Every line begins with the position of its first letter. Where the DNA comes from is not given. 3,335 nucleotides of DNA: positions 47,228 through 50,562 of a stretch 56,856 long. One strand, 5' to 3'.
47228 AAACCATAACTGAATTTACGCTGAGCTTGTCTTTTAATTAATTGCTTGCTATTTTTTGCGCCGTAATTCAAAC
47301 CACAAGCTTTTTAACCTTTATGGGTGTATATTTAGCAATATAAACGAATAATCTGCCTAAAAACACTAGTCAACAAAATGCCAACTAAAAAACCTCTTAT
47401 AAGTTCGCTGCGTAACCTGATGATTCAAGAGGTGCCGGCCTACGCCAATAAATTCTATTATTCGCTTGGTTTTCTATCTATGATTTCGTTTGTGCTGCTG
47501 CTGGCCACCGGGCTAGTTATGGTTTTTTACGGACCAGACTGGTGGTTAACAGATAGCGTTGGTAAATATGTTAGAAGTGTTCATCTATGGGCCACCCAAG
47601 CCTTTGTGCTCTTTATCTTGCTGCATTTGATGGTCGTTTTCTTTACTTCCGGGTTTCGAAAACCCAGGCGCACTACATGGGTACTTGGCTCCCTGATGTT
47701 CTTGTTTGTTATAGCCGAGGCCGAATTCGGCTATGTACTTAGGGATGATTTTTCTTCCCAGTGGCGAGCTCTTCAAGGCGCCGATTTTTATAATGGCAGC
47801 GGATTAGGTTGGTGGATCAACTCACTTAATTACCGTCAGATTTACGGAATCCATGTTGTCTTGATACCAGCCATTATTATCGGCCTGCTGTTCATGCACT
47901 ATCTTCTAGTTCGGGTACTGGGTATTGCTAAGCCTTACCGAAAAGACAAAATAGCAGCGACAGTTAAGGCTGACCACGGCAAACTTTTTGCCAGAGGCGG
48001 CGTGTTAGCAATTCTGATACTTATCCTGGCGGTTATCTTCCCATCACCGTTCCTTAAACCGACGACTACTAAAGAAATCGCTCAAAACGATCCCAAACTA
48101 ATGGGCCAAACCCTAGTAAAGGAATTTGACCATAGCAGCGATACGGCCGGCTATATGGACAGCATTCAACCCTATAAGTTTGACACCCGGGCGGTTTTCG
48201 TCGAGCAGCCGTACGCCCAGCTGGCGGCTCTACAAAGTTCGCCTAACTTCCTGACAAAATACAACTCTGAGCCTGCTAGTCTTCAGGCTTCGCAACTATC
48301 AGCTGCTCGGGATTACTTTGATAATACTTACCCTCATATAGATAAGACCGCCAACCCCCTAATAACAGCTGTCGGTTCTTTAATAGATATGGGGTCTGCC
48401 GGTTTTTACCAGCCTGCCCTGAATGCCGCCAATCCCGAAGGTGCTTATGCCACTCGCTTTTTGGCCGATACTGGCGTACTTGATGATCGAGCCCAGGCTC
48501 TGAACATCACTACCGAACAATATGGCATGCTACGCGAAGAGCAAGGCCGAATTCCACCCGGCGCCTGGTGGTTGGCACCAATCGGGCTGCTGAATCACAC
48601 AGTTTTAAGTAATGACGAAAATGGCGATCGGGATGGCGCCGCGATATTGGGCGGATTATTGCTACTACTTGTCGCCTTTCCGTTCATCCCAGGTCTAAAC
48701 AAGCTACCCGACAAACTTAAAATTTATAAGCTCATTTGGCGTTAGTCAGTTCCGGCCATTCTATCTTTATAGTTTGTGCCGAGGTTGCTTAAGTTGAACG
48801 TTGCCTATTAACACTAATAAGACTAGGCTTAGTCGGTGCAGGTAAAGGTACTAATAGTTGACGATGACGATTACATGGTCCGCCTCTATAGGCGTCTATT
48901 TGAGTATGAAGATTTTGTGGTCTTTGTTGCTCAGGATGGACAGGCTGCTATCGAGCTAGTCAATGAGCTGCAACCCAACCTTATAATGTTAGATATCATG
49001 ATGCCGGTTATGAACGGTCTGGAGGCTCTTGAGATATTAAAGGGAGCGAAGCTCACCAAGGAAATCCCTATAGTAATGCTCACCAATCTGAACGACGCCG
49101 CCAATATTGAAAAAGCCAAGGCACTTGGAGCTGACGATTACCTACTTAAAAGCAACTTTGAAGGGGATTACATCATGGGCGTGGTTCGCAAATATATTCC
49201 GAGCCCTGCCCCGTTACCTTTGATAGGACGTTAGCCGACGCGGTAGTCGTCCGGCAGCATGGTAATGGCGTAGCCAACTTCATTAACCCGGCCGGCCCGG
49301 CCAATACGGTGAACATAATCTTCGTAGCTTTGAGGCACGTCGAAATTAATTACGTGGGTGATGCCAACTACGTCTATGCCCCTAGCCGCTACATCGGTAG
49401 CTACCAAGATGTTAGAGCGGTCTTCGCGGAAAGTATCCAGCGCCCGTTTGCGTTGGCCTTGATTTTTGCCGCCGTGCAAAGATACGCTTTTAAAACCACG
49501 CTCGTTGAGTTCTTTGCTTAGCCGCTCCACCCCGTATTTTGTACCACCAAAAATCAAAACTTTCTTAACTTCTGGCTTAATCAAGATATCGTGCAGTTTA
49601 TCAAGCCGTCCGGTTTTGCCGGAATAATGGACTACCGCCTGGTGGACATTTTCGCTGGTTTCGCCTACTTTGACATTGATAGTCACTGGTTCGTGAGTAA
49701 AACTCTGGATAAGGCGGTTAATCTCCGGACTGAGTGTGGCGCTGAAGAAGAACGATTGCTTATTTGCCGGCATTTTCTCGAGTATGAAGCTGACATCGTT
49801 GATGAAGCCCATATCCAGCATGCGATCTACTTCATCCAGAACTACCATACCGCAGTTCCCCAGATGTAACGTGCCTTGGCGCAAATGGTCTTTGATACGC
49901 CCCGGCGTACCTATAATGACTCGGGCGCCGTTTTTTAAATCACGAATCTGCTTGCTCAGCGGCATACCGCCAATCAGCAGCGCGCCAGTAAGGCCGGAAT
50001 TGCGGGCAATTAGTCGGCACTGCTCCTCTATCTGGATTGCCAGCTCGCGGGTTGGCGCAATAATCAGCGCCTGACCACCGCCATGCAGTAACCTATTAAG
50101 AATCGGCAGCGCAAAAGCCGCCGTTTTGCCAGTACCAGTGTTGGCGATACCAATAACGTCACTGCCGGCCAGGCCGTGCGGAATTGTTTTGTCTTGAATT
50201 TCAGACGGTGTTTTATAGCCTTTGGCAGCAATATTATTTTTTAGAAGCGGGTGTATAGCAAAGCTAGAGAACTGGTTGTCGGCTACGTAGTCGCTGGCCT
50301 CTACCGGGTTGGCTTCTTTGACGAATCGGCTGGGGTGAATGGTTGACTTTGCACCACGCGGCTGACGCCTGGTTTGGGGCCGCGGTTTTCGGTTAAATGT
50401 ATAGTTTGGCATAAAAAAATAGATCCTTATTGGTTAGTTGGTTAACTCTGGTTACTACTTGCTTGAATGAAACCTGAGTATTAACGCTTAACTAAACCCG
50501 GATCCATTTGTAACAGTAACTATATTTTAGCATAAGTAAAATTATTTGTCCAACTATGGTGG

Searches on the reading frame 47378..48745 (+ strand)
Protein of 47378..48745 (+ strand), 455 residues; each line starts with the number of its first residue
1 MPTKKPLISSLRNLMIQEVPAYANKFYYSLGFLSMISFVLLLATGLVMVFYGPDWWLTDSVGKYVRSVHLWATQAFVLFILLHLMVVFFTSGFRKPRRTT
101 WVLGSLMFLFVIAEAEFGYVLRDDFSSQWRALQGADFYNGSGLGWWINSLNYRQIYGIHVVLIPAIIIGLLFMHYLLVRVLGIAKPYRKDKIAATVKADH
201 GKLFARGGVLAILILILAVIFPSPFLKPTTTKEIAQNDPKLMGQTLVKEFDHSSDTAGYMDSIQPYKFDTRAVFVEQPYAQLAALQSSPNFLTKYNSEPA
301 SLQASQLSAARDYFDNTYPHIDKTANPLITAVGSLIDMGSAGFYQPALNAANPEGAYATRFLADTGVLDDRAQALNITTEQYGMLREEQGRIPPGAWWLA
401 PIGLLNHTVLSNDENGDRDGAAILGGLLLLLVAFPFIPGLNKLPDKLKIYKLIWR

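Call 10: search_protein_families(library=pfam, proteins=[window:47378-48745:+], max_evalue=0.01)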
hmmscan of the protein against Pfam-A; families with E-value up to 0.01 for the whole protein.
window:47378-48745:+ (455 aa): 4 families
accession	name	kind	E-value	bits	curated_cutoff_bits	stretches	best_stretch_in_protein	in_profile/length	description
PF13631.11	Cytochrom_B_N_2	-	1.4e-18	67.9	27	1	75-225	2-166/169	Cytochrome b(N-terminal)/b6/petB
PF00033.24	Cytochrome_B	-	6.8e-12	46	27.2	1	26-180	12-187/189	Cytochrome b/b6/petB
PF14358.11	DUF4405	-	0.00039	21.3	26.7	1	31-86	3-64/66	Domain of unknown function (DUF4405)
PF01292.26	Ni_hydr_CYTB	-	0.0025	18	30.1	1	31-95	104-170/179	Prokaryotic cytochrome b561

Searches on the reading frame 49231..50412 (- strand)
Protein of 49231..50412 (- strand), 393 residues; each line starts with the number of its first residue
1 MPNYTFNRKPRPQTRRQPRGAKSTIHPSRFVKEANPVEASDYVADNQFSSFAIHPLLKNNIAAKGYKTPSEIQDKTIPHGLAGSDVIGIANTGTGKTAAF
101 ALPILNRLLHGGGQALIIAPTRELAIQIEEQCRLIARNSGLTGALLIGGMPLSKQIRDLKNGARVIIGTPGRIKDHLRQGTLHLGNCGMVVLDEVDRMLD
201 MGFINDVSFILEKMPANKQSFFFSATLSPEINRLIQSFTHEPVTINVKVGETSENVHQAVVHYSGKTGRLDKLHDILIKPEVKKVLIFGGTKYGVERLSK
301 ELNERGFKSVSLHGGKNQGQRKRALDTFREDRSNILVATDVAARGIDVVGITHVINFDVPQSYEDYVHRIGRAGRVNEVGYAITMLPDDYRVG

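Call 10: search_protein_families(library=pfam, proteins=[window:49231-50412:-], max_evalue=0.01)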
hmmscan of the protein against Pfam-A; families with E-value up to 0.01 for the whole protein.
window:49231-50412:- (393 aa): 3 families
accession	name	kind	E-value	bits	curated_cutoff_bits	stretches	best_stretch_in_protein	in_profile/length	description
PF00270.35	DEAD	-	3.1e-47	160.9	26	1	71-233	2-166/167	DEAD/DEAH box helicase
PF00271.37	Helicase_C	-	1.7e-32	112.3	23.5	1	270-376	3-109/110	Helicase conserved C-terminal domain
PF04851.21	ResIII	-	4.1e-06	27.2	22.5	1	90-227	30-162/164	Type III restriction enzyme, res subunit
